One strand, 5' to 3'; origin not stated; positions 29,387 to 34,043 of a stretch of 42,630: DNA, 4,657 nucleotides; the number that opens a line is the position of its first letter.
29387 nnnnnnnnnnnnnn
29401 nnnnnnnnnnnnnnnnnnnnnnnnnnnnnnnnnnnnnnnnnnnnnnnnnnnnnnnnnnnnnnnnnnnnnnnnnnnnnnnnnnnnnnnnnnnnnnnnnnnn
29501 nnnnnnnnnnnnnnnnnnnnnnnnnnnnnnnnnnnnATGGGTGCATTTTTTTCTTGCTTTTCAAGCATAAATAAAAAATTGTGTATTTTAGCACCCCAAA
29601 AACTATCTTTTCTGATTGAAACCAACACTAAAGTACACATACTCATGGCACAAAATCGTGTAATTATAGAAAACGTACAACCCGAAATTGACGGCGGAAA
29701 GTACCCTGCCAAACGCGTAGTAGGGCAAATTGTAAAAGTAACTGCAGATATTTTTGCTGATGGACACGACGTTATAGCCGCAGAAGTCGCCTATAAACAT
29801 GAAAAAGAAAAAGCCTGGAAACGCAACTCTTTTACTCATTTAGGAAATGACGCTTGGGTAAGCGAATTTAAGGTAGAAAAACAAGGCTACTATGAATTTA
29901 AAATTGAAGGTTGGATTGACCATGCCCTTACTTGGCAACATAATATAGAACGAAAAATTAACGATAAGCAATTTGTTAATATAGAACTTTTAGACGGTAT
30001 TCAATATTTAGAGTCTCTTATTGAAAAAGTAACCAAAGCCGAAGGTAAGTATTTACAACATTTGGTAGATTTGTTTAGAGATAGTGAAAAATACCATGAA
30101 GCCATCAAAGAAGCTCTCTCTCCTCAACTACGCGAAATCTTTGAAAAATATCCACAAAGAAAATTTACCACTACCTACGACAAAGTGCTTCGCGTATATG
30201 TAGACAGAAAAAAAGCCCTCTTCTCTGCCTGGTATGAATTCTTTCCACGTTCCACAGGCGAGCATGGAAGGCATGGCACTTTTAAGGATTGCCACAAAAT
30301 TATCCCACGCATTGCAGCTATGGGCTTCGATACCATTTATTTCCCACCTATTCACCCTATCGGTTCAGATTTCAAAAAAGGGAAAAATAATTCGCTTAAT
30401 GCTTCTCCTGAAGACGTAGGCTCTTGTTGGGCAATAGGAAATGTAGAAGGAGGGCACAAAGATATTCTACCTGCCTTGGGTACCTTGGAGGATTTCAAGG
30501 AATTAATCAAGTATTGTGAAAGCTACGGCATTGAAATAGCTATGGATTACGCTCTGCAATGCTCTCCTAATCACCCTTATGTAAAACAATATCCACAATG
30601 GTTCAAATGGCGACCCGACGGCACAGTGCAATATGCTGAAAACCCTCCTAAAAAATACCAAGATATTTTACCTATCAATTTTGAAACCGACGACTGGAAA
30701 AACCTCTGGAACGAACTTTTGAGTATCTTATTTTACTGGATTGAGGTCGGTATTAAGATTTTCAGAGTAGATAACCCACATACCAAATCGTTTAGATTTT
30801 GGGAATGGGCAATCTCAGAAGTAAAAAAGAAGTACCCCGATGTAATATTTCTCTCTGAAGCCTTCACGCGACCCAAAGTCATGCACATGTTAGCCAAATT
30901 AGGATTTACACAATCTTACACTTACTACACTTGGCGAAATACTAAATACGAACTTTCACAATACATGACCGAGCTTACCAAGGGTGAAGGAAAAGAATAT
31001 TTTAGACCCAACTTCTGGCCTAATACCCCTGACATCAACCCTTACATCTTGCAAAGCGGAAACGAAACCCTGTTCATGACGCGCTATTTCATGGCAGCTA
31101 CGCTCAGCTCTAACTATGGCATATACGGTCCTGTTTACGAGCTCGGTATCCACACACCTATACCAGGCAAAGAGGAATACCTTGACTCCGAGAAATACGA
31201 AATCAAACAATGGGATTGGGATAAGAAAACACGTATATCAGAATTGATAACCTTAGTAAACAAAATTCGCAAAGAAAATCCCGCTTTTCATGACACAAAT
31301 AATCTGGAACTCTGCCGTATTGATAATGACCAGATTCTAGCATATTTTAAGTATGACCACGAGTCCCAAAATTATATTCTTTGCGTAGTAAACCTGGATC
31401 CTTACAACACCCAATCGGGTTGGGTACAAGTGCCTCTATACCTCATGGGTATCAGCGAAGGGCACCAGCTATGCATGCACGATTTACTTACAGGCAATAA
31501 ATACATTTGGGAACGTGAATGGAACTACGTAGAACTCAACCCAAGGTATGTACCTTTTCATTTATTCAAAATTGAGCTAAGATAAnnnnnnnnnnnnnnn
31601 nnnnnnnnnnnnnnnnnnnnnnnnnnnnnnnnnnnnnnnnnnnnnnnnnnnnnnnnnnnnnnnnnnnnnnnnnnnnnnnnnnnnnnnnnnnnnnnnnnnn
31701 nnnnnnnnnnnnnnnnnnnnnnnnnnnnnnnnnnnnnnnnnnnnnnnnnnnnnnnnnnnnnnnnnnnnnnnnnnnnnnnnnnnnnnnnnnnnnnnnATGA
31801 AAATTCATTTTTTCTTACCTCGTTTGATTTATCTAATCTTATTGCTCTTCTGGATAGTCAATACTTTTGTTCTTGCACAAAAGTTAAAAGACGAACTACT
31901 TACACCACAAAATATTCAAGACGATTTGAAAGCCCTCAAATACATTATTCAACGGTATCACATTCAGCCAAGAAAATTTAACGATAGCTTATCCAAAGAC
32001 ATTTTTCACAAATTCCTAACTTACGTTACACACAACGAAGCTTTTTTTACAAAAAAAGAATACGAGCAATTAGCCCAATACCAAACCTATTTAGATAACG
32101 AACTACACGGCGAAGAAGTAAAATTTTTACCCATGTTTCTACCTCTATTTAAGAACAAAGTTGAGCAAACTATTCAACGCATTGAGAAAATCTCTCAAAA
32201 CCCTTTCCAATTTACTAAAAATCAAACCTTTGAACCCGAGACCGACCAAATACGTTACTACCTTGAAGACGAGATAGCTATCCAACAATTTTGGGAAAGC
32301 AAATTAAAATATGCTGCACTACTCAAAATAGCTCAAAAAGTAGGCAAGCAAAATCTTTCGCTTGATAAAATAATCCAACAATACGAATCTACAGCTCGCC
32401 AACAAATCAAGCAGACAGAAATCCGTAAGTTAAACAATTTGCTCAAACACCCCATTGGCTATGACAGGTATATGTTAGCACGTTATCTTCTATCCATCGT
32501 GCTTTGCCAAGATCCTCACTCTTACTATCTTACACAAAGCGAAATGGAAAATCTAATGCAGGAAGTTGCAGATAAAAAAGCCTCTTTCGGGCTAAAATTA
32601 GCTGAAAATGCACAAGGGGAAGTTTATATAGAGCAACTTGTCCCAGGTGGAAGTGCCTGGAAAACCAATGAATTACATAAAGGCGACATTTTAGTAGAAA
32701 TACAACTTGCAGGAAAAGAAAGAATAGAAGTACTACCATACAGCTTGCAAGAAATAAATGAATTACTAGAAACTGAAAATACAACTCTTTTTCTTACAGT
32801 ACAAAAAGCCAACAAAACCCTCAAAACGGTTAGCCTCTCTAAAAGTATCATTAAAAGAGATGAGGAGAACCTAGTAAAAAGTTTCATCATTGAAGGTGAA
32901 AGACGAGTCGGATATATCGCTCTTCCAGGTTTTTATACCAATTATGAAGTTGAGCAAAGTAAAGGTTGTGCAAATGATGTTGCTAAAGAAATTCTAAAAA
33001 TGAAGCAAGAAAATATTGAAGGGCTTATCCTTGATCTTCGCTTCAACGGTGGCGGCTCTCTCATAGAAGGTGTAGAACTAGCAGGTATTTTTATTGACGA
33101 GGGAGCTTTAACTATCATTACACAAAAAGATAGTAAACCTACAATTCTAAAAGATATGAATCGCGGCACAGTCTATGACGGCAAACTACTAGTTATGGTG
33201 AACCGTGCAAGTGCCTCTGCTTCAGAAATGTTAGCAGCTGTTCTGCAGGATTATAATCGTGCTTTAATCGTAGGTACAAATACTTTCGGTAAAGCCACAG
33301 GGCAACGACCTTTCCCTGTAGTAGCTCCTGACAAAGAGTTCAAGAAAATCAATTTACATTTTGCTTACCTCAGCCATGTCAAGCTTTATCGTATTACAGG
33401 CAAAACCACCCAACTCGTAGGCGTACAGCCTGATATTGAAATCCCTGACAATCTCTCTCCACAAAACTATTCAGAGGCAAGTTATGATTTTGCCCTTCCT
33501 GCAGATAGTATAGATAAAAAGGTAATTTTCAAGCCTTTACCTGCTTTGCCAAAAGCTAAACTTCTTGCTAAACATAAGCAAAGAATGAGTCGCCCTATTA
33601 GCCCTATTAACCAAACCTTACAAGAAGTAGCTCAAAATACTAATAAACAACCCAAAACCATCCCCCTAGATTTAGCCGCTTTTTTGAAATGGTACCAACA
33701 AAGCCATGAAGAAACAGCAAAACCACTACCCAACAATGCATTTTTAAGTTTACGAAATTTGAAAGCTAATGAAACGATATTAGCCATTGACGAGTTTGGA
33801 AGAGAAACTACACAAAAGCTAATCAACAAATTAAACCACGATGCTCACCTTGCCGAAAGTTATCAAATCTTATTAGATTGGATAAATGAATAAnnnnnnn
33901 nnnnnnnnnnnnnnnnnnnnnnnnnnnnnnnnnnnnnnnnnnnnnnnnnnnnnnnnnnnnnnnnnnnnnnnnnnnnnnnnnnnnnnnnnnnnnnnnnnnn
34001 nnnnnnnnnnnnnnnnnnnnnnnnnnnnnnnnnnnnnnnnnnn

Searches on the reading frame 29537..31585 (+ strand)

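Call 3: search_protein_families(library=pfam, proteins=[window:29537-31585:+], max_evalue=0.01)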
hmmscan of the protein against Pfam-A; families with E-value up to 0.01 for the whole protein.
window:29537-31585:+ (682 aa): 3 families
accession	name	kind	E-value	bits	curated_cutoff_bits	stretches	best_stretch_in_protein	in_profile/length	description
PF11896.14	GlgE_dom_N_S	-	5.8e-56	190.1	25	1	40-224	1-179/179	Alpha-1,4-glucan:maltose-1-phosphate maltosyltransferase, domain N/S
PF21702.3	GLGE_C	-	1.8e-26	92.6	27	1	593-679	2-87/87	GLGE, C-terminal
PF00128.31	Alpha-amylase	-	0.00046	20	22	1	247-372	16-127/446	Alpha amylase, catalytic domain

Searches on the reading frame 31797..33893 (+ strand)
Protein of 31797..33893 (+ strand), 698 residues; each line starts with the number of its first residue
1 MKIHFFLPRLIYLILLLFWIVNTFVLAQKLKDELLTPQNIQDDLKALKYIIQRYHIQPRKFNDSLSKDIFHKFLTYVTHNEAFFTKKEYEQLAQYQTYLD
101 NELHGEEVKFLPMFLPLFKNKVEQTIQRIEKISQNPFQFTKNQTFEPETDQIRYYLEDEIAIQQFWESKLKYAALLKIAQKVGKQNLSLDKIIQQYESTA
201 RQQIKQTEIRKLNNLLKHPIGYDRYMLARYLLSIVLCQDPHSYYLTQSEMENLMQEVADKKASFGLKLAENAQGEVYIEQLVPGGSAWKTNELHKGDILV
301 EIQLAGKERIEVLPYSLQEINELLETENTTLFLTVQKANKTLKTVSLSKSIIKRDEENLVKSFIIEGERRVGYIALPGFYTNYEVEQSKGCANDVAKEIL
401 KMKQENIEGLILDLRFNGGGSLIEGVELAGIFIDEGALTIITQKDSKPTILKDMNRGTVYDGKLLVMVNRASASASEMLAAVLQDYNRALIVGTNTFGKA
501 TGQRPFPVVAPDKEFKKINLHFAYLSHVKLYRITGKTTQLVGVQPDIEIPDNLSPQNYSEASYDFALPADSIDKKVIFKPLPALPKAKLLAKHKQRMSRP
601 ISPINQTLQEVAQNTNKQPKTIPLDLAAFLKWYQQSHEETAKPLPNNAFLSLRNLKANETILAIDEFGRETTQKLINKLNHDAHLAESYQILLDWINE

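Call 9: search_protein_families(library=pfam, proteins=[window:31797-33893:+], max_evalue=0.001)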
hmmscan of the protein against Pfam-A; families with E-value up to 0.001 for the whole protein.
window:31797-33893:+ (698 aa): 4 families
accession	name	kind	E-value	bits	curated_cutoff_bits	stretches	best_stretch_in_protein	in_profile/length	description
PF03572.23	Peptidase_S41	-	3.9e-37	127.8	24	1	370-549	1-165/165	Peptidase family S41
PF17804.6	TSP_NTD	-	8.9e-25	88.4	26.4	1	50-247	4-187/188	Tail specific protease N-terminal domain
PF11818.13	DUF3340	-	4.9e-08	33.7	28.6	1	554-696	2-154/155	C-terminal domain of tail specific protease (DUF3340)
PF00595.29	PDZ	-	2e-05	25.3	23.2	1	259-302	7-52/81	PDZ domain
